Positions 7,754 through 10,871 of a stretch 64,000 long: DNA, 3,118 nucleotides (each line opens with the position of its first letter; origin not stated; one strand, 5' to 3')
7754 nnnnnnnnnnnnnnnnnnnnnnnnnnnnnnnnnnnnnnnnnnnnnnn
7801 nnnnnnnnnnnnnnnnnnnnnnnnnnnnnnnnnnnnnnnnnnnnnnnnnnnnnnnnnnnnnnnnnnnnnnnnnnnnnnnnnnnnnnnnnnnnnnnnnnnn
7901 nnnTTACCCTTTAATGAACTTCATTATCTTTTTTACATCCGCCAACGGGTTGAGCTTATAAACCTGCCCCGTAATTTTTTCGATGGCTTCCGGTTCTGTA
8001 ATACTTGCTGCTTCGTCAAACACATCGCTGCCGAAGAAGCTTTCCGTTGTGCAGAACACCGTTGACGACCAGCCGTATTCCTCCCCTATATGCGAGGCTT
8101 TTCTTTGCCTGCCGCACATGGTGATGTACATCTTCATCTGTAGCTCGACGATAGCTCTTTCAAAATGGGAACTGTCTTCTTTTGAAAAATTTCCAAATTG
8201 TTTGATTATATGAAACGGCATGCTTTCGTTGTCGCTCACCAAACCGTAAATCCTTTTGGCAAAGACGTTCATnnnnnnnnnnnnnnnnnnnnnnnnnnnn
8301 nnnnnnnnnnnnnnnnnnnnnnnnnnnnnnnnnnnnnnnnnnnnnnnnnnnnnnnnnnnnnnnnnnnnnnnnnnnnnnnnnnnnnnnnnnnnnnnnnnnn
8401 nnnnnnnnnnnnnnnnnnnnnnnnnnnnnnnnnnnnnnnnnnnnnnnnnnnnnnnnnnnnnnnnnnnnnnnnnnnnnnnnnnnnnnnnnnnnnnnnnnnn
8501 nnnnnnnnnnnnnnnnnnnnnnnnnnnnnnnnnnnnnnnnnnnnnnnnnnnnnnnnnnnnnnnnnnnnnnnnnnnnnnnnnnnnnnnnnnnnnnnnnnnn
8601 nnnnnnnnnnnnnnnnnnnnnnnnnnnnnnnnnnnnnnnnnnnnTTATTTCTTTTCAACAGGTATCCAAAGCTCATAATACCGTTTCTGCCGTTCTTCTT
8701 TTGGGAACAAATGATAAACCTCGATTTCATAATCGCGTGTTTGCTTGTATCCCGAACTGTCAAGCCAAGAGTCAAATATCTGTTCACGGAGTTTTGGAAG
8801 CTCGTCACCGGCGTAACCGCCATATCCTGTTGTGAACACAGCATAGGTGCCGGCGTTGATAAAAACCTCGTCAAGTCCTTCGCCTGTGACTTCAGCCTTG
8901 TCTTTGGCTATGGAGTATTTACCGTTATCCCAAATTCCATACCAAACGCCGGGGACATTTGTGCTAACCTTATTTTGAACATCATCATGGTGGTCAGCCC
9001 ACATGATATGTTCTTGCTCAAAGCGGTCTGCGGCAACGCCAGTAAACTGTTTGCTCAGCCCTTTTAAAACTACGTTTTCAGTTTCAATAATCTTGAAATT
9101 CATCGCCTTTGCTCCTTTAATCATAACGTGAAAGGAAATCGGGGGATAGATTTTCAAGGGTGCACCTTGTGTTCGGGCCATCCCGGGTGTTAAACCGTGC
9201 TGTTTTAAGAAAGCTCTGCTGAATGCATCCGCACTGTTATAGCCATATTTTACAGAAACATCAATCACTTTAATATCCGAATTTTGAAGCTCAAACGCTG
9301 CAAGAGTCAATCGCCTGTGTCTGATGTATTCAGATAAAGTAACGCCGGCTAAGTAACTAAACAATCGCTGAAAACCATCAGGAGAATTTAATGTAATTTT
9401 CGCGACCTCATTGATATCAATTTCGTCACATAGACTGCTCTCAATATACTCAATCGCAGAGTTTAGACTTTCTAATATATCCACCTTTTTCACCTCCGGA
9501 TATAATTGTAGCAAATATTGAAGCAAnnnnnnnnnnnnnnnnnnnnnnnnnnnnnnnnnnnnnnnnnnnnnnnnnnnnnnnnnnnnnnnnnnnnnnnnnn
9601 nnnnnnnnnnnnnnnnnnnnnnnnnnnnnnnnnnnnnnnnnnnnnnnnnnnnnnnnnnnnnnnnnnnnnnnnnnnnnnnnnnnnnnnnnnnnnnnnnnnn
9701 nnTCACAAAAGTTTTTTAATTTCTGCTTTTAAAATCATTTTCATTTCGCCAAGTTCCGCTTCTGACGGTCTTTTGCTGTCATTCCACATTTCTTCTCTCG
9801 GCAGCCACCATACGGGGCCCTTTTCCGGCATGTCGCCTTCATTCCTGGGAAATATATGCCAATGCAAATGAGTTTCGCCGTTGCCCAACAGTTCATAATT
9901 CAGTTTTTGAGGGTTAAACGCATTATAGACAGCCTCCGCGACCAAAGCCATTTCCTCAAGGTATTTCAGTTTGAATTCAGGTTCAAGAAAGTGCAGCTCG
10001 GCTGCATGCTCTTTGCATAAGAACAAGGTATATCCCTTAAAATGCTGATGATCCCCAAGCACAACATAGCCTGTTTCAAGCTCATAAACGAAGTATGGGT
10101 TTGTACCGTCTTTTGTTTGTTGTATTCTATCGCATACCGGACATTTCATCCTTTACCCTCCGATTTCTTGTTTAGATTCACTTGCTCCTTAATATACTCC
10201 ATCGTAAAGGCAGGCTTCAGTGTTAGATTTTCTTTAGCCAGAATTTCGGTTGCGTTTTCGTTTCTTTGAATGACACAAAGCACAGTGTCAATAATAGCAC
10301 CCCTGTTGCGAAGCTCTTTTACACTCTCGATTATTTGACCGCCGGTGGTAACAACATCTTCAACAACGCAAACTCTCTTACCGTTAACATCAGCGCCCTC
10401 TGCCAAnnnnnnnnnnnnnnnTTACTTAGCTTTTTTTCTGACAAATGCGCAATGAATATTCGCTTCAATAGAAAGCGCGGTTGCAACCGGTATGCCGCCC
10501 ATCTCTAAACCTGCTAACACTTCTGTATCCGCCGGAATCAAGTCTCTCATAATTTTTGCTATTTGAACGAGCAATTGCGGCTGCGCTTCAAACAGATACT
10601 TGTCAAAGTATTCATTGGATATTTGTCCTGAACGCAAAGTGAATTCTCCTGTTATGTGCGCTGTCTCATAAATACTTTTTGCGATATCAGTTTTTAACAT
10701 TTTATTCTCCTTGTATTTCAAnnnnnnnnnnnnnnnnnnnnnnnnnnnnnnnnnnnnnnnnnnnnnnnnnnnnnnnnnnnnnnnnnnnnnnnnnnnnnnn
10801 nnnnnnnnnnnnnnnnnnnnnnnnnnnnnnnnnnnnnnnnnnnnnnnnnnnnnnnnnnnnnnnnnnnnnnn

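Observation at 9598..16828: Repeat-punctuated, single-strand array of accessory genes including ant(6) aminoglycoside resistance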

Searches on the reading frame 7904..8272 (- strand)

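Call 28: search_protein_families(library=pfam, proteins=[window:7904-8272:-], max_evalue=0.0001)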
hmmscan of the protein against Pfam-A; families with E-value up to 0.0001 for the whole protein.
window:7904-8272:- (122 aa): 1 family
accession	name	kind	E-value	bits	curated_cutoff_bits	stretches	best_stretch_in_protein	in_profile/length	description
PF24741.1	AlkZ-rel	-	1.7e-31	109.8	26.5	1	5-121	104-221/221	AlkZ related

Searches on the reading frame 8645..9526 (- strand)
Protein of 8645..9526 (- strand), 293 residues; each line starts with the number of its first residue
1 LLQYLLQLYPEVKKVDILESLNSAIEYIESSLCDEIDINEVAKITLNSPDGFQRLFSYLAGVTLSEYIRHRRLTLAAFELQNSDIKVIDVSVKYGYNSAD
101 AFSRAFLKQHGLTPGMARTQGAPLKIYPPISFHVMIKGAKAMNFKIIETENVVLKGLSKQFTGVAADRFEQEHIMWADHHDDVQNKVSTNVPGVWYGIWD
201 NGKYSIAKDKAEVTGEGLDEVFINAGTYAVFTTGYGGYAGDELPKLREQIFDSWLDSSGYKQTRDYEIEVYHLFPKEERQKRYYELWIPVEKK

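Call 28: search_protein_families(library=pfam, proteins=[window:8645-9526:-], max_evalue=0.0001)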
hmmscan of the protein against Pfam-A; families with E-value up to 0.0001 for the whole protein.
window:8645-9526:- (293 aa): 4 families
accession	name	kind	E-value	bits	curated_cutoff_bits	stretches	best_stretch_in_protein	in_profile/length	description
PF12833.13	HTH_18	-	7.1e-15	55.5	33.6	1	44-119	4-79/80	Helix-turn-helix domain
PF14526.11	Cass2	-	5.3e-13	49.9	27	1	213-290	78-150/150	Integron-associated effector binding protein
PF06445.20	GyrI-like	-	8e-12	46.1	26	1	204-290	68-154/155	GyrI-like small molecule binding domain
PF00165.29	HTH_AraC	-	3.1e-06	27.6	26.6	0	81-114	2-37/42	Bacterial regulatory helix-turn-helix proteins, AraC family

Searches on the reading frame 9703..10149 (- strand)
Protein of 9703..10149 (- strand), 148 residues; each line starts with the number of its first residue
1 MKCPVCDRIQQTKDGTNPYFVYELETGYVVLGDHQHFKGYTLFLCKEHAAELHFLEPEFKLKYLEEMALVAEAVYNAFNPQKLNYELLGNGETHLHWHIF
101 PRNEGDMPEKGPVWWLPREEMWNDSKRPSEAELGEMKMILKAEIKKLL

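Call 8: search_protein_families(library=pfam, proteins=[window:9703-10149:-], max_evalue=0.01)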
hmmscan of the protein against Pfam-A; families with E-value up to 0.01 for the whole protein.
window:9703-10149:- (148 aa): 1 family
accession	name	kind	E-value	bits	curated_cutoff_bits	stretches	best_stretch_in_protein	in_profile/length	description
PF01230.28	HIT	-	7e-09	36.7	21.5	1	20-104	8-97/98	HIT domain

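Call 25: search_protein_families(library=ncbifam, proteins=[window:9703-10149:-], max_evalue=0.001)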
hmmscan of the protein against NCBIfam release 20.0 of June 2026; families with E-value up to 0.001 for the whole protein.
window:9703-10149:- (148 aa): 0 families

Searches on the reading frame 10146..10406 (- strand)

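Call 8: search_protein_families(library=pfam, proteins=[window:10146-10406:-], max_evalue=0.01)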
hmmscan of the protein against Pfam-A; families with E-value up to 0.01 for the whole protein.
window:10146-10406:- (86 aa): 3 families
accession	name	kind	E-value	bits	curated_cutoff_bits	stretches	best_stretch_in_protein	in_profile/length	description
PF00156.33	Pribosyltran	-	3e-06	27.1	26.3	1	5-57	83-135/158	Phosphoribosyl transferase domain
PF14681.12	UPRTase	-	0.0012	18.8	27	1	6-57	117-170/206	Uracil phosphoribosyltransferase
PF24390.1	PRTase-CE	-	0.0069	16.7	27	1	9-77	105-176/253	PRTase-CE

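Call 25: search_protein_families(library=ncbifam, proteins=[window:10146-10406:-], max_evalue=0.001)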
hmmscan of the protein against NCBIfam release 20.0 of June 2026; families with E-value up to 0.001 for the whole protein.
window:10146-10406:- (86 aa): 18 families
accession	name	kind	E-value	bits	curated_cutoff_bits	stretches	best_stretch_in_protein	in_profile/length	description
TIGR00336.1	pyrE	equivalog_domain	7.6e-15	55.1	106.8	1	3-69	102-170/173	orotate phosphoribosyltransferase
NF040646.1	HPT_Archaea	equivalog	1.4e-10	41.1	200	1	8-77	113-182/184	hypoxanthine/guanine phosphoribosyltransferase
TIGR01367.1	pyrE_Therm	equivalog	1.5e-09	37.7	150.25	1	8-76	104-172/187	orotate phosphoribosyltransferase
NF002635.0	PRK02304.1-4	subfamily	3.5e-09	36.4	146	1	8-80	114-185/188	adenine phosphoribosyltransferase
NF010382.0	PRK13809.1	equivalog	4.9e-09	35.9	208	1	3-72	112-181/210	orotate phosphoribosyltransferase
NF009211.0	PRK12560.1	equivalog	1.5e-08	34.7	188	1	8-53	113-158/187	adenine phosphoribosyltransferase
NF002095.0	PRK00934.1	equivalog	2e-07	30.4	296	1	5-45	201-241/287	ribose-phosphate diphosphokinase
NF001729.0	PRK00455.1-3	equivalog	7.7e-07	28.7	245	1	3-72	120-191/231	orotate phosphoribosyltransferase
NF004034.0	PRK05500.1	equivalog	1.2e-06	27.4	656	1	2-76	386-460/478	bifunctional orotidine-5'-phosphate decarboxylase/orotate phosphoribosyltransferase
TIGR01251.1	ribP_PPkin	subfamily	1.4e-06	27.5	113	1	5-44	206-245/309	ribose-phosphate diphosphokinase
NF005592.0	PRK07322.1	subfamily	2.5e-06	27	143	1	5-62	116-175/180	adenine phosphoribosyltransferase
NF002620.0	PRK02277.1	subfamily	3.6e-06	26.8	115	1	5-49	137-181/201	orotate phosphoribosyltransferase-like protein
NF005299.0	PRK06827.1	subfamily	5.1e-06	25.5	327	1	4-37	260-293/383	phosphoribosylpyrophosphate synthetase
NF002320.0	PRK01259.1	subfamily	0.00032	20.2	297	1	6-39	211-244/316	ribose-phosphate diphosphokinase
NF002634.0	PRK02304.1-3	equivalog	0.00047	19.9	170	1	6-48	115-157/182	adenine phosphoribosyltransferase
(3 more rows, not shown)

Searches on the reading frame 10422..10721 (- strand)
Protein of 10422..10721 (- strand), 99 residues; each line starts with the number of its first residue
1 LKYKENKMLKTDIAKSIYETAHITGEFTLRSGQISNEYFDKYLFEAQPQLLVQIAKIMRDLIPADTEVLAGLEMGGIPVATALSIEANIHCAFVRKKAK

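Call 8: search_protein_families(library=pfam, proteins=[window:10422-10721:-], max_evalue=0.01)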
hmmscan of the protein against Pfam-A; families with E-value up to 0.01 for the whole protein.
window:10422-10721:- (99 aa): 1 family
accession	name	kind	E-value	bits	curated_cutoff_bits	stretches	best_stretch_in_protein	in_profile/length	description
PF00156.33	Pribosyltran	-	0.0031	17.3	26.3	1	49-98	10-62/158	Phosphoribosyl transferase domain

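Call 25: search_protein_families(library=ncbifam, proteins=[window:10422-10721:-], max_evalue=0.001)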
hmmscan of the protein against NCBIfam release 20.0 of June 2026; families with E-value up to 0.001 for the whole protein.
window:10422-10721:- (99 aa): 8 families
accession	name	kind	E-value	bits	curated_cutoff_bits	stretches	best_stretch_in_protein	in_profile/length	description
TIGR00336.1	pyrE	equivalog_domain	4.3e-16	59.2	106.8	1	23-99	10-93/173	orotate phosphoribosyltransferase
NF010382.0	PRK13809.1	equivalog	2.8e-09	36.7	208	1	4-98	4-100/210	orotate phosphoribosyltransferase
NF004034.0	PRK05500.1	equivalog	5.9e-06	25.1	656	1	11-99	288-378/478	bifunctional orotidine-5'-phosphate decarboxylase/orotate phosphoribosyltransferase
NF040646.1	HPT_Archaea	equivalog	2.3e-05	24.1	200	1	46-97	34-85/184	hypoxanthine/guanine phosphoribosyltransferase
NF001729.0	PRK00455.1-3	equivalog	0.0002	20.8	245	1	26-99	33-111/231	orotate phosphoribosyltransferase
TIGR01367.1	pyrE_Therm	equivalog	0.00037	20.1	150.25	1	21-97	11-90/187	orotate phosphoribosyltransferase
NF005592.0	PRK07322.1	subfamily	0.00046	19.6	143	1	50-99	37-86/180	adenine phosphoribosyltransferase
NF002635.0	PRK02304.1-4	subfamily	0.00059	19.4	146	1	46-97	34-86/188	adenine phosphoribosyltransferase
